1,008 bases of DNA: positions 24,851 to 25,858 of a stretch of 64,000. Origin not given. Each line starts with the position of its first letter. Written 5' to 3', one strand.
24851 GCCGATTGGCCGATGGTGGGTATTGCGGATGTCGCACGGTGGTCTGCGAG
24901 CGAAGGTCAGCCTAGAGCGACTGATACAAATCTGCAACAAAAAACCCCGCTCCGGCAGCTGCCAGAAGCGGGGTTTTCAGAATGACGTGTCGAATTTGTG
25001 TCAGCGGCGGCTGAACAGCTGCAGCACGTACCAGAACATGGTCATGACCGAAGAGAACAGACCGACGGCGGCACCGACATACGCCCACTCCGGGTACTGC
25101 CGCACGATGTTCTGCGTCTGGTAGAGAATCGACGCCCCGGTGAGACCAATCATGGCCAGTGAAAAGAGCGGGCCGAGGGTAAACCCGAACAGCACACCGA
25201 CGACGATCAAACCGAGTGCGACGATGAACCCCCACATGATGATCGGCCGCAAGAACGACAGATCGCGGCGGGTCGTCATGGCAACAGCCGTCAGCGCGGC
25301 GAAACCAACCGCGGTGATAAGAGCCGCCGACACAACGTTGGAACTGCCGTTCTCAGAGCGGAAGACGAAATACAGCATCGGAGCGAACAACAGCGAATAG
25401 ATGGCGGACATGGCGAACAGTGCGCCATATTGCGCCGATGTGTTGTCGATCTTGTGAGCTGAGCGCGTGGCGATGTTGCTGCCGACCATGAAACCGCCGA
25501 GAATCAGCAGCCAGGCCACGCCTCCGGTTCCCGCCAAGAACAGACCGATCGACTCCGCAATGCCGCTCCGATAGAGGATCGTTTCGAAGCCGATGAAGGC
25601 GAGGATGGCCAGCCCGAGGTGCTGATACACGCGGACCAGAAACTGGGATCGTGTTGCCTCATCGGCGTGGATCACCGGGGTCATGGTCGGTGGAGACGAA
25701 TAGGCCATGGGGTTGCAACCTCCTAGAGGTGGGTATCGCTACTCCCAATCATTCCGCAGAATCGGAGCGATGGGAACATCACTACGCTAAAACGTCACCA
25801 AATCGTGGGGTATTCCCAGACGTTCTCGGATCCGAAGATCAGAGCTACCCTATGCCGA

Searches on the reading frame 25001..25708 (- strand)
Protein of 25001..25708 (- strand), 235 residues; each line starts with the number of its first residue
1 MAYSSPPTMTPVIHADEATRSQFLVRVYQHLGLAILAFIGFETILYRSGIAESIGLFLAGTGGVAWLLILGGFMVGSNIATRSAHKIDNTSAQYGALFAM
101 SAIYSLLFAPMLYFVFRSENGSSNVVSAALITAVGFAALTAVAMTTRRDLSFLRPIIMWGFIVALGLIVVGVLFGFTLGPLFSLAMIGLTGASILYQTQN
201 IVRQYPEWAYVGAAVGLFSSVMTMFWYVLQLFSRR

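Call 43: search_protein_families(library=pfam, proteins=[window:25001-25708:-], max_evalue=0.00001)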
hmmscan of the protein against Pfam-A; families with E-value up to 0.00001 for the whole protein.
window:25001-25708:- (235 aa): 1 family
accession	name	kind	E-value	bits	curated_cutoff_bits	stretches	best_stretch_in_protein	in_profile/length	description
PF01027.25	Bax1-I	-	5.2e-26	92.1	34.1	1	22-232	2-207/207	Inhibitor of apoptosis-promoting Bax1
